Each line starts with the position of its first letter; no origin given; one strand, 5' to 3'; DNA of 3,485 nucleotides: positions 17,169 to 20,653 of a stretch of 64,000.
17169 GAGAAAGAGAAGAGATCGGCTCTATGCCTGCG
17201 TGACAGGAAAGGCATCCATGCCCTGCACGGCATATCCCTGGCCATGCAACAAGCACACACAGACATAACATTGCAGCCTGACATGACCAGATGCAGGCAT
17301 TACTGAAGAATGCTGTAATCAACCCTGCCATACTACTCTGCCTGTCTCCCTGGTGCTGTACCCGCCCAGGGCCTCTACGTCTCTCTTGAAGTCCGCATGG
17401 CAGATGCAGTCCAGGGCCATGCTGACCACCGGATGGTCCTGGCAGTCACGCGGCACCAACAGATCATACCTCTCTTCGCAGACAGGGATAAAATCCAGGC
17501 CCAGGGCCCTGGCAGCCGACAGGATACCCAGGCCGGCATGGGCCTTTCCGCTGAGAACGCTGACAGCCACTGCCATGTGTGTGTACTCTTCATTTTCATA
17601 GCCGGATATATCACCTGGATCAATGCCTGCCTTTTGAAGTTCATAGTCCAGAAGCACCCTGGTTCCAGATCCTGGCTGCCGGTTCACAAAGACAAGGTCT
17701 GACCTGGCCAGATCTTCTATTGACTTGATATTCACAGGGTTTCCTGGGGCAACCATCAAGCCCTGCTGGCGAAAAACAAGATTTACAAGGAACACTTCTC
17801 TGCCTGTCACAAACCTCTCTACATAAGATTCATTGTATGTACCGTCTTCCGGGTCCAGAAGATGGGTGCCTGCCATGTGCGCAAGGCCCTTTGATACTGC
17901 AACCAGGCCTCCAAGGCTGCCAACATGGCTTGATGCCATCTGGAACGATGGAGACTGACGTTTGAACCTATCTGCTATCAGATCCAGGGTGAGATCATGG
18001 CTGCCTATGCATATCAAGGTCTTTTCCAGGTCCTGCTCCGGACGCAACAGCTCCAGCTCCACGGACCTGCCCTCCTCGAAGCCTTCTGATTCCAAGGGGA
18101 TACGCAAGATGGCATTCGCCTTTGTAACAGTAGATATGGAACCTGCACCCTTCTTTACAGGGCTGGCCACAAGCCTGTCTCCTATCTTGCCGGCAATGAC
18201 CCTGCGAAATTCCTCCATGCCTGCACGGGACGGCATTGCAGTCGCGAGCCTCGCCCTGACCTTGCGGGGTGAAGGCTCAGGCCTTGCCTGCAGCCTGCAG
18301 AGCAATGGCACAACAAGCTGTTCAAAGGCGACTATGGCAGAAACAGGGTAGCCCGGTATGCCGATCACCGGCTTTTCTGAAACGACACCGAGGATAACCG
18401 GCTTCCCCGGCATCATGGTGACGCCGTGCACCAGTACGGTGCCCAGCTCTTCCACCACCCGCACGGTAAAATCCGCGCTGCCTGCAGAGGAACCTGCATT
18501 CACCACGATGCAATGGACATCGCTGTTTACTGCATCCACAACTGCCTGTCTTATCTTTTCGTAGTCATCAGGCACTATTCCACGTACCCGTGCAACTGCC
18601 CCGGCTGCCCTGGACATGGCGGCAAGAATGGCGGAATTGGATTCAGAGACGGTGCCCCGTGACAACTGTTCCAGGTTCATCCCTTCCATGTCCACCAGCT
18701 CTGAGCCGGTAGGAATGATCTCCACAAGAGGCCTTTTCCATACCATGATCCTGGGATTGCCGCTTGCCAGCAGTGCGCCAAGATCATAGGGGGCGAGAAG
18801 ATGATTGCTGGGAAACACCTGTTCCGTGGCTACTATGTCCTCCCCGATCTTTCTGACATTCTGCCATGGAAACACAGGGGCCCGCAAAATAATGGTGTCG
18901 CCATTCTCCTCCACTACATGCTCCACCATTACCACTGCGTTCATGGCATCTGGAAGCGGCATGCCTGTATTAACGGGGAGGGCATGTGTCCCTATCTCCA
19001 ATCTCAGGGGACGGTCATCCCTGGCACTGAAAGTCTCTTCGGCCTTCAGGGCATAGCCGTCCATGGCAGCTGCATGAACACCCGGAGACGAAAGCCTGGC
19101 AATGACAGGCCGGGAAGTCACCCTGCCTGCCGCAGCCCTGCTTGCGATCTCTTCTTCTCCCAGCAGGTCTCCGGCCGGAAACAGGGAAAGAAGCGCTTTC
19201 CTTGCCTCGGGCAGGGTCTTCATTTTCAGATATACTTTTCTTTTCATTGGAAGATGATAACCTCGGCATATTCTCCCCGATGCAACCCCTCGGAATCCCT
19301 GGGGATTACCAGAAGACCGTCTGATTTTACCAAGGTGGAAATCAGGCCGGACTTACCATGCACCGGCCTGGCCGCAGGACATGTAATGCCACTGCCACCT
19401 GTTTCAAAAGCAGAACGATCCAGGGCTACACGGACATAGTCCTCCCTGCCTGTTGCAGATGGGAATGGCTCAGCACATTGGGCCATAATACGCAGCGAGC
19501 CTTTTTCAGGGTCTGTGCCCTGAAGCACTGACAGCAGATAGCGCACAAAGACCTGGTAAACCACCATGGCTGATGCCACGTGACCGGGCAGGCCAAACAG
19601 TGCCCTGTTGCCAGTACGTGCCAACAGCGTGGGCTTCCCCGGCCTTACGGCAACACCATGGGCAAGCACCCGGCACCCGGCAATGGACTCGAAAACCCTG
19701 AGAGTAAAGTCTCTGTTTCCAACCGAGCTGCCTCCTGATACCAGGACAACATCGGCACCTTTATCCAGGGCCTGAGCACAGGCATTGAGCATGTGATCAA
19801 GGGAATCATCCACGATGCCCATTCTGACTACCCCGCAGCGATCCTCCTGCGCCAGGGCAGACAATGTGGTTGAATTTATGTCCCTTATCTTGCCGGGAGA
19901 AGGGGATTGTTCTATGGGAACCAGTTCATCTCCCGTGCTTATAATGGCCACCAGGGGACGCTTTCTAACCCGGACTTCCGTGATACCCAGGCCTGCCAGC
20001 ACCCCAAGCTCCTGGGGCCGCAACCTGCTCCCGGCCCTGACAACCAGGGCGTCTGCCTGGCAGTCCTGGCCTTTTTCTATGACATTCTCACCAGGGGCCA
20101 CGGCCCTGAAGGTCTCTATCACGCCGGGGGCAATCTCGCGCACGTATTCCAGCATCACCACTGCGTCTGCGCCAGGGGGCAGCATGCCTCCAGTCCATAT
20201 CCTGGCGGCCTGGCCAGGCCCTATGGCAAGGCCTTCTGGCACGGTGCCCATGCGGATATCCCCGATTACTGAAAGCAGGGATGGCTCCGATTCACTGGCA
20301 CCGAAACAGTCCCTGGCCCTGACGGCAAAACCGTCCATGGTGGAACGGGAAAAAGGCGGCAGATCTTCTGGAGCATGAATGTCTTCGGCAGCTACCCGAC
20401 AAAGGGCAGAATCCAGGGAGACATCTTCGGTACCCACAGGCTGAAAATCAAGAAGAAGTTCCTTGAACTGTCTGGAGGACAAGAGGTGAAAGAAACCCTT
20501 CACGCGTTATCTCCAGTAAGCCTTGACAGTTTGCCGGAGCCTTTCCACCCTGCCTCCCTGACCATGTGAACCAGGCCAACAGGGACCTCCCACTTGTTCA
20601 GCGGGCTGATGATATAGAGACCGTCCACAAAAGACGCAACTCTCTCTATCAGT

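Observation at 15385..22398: Translationally coupled unit linking C1/methionine metabolism, two MoeA paralogs and a 12-haem cytochrome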

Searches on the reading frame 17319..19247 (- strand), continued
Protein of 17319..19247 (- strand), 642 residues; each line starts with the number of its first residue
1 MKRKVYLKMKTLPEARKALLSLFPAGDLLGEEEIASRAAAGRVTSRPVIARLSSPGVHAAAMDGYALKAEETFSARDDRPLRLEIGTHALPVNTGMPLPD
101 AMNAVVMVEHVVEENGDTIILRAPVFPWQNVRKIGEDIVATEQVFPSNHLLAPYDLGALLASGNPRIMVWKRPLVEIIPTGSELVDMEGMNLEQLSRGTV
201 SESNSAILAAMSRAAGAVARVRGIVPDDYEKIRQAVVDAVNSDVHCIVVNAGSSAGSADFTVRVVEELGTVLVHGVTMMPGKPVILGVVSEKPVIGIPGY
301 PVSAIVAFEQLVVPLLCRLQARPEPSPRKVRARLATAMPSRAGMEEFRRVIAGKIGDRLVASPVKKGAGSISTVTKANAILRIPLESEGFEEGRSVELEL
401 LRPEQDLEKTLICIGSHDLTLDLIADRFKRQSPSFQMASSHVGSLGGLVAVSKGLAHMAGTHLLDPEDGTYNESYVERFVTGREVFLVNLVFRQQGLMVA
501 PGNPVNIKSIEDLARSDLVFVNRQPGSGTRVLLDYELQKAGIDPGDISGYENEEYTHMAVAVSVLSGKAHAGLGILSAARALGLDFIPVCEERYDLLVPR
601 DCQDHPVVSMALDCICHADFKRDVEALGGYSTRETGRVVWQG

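Call 22: find_encoding_contigs(protein=P0123, flank=8000, max_places=2)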
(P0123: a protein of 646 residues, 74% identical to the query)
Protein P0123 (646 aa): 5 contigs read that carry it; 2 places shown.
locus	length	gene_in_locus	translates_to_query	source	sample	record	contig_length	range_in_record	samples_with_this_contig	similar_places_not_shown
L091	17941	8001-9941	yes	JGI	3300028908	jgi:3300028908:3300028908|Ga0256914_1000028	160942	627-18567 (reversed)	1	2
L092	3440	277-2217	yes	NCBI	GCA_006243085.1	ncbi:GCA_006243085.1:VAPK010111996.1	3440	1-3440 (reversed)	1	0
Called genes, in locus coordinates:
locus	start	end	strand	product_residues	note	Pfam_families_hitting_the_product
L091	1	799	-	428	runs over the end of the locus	PF03721:UDPG_MGDP_dh_N, PF00984:UDPG_MGDP_dh, PF03720:UDPG_MGDP_dh_C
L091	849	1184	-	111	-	-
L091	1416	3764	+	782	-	PF16655:PhoD_N (faint), PF00041:fn3 (faint), PF25059:FN3_DSCAM-DSCAML_C (faint)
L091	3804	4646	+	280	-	-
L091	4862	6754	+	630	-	PF02574:S-methyl_trans, PF02219:MTHFR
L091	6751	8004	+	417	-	PF03453:MoeA_N, PF00994:MoCF_biosynth, PF03454:MoeA_C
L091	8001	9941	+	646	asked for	PF03453:MoeA_N, PF00994:MoCF_biosynth, PF03454:MoeA_C, PF12727:PBP_like, PF12974:Phosphonate-bd (weak), PF13531:SBP_bac_11 (weak)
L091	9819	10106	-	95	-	-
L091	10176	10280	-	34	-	-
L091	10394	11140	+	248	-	PF07589:PEP_exosort_dom (weak)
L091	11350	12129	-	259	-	PF23023:Anti-Pycsar_Apyc1, PF00753:Lactamase_B, PF12706:Lactamase_B_2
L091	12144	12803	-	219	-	PF27030:AbpE_bact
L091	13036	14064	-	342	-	PF01210:NAD_Gly3P_dh_N, PF03807:F420_oxidored (weak), PF07479:NAD_Gly3P_dh_C, PF20618:GPD_NAD_C_bact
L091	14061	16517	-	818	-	PF00521:DNA_topoisoIV, PF03989:DNA_gyraseA_C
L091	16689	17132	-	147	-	PF01402:RHH_1, PF08753:NikR_C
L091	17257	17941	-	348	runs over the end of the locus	PF01926:MMR_HSR1, PF02421:FeoB_N (faint), PF06071:YchF-GTPase_C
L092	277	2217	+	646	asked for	PF03453:MoeA_N, PF00994:MoCF_biosynth, PF03454:MoeA_C, PF12727:PBP_like, PF12974:Phosphonate-bd (weak), PF13531:SBP_bac_11 (weak)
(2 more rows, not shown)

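Call 23: find_encoding_contigs(protein=P0133, flank=8000, max_places=2)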
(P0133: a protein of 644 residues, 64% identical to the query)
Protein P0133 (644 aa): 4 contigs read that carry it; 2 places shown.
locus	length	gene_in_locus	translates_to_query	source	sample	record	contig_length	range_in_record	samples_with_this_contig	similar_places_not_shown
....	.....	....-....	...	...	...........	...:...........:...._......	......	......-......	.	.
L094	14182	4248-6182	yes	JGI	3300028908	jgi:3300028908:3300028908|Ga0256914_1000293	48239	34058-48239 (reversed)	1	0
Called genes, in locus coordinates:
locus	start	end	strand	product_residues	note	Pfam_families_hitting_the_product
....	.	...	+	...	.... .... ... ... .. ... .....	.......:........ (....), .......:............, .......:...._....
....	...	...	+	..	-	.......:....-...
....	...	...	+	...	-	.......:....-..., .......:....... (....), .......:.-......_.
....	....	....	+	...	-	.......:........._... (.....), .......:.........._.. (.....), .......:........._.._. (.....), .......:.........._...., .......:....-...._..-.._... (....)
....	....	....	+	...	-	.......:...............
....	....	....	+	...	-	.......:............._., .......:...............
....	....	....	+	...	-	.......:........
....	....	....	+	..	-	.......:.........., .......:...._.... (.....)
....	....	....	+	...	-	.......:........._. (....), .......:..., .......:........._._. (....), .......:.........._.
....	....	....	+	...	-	-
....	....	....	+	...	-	-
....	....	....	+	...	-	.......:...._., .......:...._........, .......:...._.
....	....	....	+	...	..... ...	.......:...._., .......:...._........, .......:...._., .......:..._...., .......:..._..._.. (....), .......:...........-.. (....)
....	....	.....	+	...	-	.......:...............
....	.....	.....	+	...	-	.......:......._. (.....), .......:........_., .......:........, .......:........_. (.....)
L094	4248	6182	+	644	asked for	PF03453:MoeA_N, PF00994:MoCF_biosynth, PF03454:MoeA_C, PF12727:PBP_like, PF13531:SBP_bac_11 (weak), PF12974:Phosphonate-bd (weak)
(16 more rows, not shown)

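Call 27: find_encoding_contigs(protein=P0127, flank=8000, max_places=1)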
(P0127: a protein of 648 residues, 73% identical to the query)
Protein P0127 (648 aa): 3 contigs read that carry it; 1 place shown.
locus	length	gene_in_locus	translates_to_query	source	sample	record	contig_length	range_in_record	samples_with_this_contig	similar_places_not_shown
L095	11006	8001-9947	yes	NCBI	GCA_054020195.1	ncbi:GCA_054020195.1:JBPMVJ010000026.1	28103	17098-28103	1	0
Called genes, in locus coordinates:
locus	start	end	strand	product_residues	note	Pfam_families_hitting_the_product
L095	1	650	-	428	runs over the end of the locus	PF03721:UDPG_MGDP_dh_N, PF00984:UDPG_MGDP_dh, PF03720:UDPG_MGDP_dh_C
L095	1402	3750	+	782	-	PF16655:PhoD_N (faint), PF16656:Pur_ac_phosph_N (faint), PF00041:fn3 (faint), PF25059:FN3_DSCAM-DSCAML_C (faint)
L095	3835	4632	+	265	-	-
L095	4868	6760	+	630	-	PF02574:S-methyl_trans, PF02219:MTHFR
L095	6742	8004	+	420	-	PF03453:MoeA_N, PF00994:MoCF_biosynth, PF03454:MoeA_C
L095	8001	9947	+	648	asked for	PF03453:MoeA_N, PF00994:MoCF_biosynth, PF13531:SBP_bac_11 (faint), PF03454:MoeA_C, PF12727:PBP_like, PF12974:Phosphonate-bd (weak)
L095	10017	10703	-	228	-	PF00691:OmpA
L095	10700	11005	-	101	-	?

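Call 28: find_encoding_contigs(protein=P0144, flank=8000, max_places=1)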
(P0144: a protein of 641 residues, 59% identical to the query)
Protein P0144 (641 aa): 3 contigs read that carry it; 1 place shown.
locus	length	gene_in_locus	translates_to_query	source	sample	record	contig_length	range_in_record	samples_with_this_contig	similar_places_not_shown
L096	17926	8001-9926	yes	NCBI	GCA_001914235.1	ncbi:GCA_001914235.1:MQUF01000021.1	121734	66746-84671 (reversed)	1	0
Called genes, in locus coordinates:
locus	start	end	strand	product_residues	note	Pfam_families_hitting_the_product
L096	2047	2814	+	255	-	PF12838:Fer4_7, PF13247:Fer4_11, PF12838:Fer4_7 (weak), PF13237:Fer4_10 (weak), PF14697:Fer4_21 (weak), PF00037:Fer4, PF12797:Fer4_2 (weak), PF09163:Form-deh_trans, +3 more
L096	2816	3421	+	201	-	PF01292:Ni_hydr_CYTB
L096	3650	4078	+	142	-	PF13462:Thioredoxin_4, PF01323:DSBA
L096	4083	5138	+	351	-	PF03150:CCP_MauG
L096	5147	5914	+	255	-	PF24859:FdhE_central (faint), PF24860:FdhE_C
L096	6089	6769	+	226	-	PF03205:MobB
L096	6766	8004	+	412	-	PF03453:MoeA_N, PF00994:MoCF_biosynth, PF03454:MoeA_C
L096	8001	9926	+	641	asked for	PF03453:MoeA_N, PF00994:MoCF_biosynth, PF12974:Phosphonate-bd (faint), PF03454:MoeA_C, PF12727:PBP_like, PF13531:SBP_bac_11 (weak)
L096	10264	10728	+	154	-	PF03264:Cytochrom_NNT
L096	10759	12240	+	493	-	PF02335:Cytochrom_C552, PF14522:Cytochrome_C7 (faint)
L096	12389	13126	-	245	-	PF01695:IstB_IS21, PF00308:Bac_DnaA (faint)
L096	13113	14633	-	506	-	PF22483:Mu-transpos_C_2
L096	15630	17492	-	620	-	-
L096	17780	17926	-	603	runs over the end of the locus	PF03600:CitMHS, PF02080:TrkA_C (weak), PF00939:Na_sulph_symp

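Call 29: find_encoding_contigs(protein=P0214, flank=8000, max_places=1)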
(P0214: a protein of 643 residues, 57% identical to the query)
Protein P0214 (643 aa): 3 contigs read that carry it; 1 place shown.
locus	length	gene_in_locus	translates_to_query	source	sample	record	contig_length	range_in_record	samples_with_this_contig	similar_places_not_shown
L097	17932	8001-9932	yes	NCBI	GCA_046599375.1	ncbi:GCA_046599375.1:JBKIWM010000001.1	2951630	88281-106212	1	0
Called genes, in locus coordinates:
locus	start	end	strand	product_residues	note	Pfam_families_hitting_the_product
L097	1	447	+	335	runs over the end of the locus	PF00512:HisKA, PF02518:HATPase_c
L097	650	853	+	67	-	-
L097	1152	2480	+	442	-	-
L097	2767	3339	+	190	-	-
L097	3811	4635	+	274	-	PF00899:ThiF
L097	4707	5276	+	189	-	PF13740:ACT_6 (weak), PF13291:ACT_4 (faint), PF22629:ACT_AHAS_ss (faint), PF01842:ACT (weak), PF13740:ACT_6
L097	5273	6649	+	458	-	PF05167:DUF711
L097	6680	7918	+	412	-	PF03453:MoeA_N, PF00994:MoCF_biosynth, PF03454:MoeA_C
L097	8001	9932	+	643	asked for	PF03453:MoeA_N, PF00994:MoCF_biosynth, PF03454:MoeA_C (faint), PF12727:PBP_like, PF12974:Phosphonate-bd (weak)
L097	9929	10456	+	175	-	-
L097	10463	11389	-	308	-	PF04389:Peptidase_M28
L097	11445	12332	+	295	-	PF00512:HisKA (weak)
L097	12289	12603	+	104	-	PF02518:HATPase_c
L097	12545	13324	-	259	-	PF02634:FdhD-NarQ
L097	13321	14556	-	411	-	PF03453:MoeA_N, PF00994:MoCF_biosynth, PF03454:MoeA_C (weak)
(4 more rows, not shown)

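Call 40: find_related_loci(query=window:17319-19247:-, collection=metagenome_contigs, flank=7000)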
Query window:17319-19247:- (642 aa) in metagenome_contigs; peptide patterns used: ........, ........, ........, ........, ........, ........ (x = any residue, [..] = any of these).
293 stretches matched a pattern; 124 encode a relative of the query (tblastn E <= 1e-3); the best 80 are kept; 80 distinct loci.
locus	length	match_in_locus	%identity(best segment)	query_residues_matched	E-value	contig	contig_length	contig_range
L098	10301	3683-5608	75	1-641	0e+0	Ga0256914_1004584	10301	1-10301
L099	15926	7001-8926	74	1-641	0e+0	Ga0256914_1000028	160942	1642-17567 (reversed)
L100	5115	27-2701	66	1-641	0e+0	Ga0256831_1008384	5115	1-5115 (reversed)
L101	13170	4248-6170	64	1-641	0e+0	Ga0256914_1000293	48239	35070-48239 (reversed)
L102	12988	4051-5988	59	1-641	0e+0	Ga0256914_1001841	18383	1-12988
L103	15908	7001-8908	57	1-641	0e+0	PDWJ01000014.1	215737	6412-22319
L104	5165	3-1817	56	36-641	0e+0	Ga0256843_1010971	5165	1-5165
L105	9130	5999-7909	51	3-639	0e+0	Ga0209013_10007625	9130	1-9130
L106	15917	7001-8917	56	1-639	0e+0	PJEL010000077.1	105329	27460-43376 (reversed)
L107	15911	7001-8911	51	3-639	0e+0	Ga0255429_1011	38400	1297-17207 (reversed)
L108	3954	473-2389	51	1-639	0e+0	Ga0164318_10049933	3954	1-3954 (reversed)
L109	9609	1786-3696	51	3-639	0e+0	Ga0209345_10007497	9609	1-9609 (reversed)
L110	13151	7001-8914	50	2-639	0e+0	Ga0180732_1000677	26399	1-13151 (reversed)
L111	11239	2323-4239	51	2-640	0e+0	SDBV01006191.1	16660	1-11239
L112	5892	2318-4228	51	3-639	0e+0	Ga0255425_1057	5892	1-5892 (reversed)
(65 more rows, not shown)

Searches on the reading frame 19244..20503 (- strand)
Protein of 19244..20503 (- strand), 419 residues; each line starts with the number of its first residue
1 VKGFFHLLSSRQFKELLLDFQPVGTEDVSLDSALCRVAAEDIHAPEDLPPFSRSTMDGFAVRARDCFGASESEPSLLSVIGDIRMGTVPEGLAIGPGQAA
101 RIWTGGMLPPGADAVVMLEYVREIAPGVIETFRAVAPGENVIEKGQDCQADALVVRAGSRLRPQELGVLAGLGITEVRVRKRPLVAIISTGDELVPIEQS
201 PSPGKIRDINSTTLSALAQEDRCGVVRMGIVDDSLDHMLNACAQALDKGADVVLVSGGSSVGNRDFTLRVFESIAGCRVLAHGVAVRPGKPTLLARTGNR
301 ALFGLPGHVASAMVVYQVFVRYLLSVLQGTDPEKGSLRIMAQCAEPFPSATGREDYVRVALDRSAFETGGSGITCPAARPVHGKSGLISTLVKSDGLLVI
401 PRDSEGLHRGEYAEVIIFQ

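Call 4: search_protein_families(library=pfam, proteins=[window:19244-20503:-], max_evalue=0.01)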
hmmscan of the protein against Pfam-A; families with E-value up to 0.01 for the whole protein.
window:19244-20503:- (419 aa): 3 families
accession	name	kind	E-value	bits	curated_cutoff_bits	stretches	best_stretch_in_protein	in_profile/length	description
PF03453.22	MoeA_N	-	3.6e-44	150.7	30.8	1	20-173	13-160/160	MoeA N-terminal region (domain I and II)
PF00994.29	MoCF_biosynth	-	3.8e-26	92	26.6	1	186-323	1-141/144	Probable molybdopterin binding domain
PF03454.20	MoeA_C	-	3.7e-15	56.3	22.1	1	341-418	2-72/72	MoeA C-terminal region (domain IV)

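Call 5: search_protein_families(library=ncbifam, proteins=[window:19244-20503:-], max_evalue=0.01)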
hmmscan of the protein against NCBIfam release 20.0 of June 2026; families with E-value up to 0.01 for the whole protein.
window:19244-20503:- (419 aa): 8 families
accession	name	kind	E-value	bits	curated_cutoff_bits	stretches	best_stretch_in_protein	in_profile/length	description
NF011068.0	PRK14498.1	equivalog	7.4e-116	387.7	534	1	19-418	21-410/647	molybdopterin biosynthesis protein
NF045515.2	Glp_gephyrin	equivalog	7.5e-83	278.5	475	1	14-417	8-402/403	molybdotransferase-like divisome protein Glp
NF007960.1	PRK10680.1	equivalog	5.5e-82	275.7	440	1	24-418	19-401/401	molybdopterin molybdotransferase MoeA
NF050098.1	MoeA_actino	exception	1.8e-67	227.8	560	1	21-416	15-398/400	molybdopterin molybdotransferase MoeA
NF011060.0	PRK14491.1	equivalog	6.1e-65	219.8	532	1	20-417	213-593/598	bifunctional molybdopterin-guanine dinucleotide biosynthesis adaptor protein MobB/molybdopterin molybdotransferase MoeA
NF011067.0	PRK14497.1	equivalog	3.6e-64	217.3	536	1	19-412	25-398/546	putative molybdopterin biosynthesis protein MoeA/unknown domain fusion protein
TIGR00177.1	molyb_syn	domain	1.9e-24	86.3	85.35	1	184-321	3-147/148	molybdenum cofactor synthesis domain-containing protein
NF002947.1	PRK03604.1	equivalog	6.2e-05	22.4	285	1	199-274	155-230/301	bifunctional molybdenum cofactor biosynthesis protein MoaC/MoaB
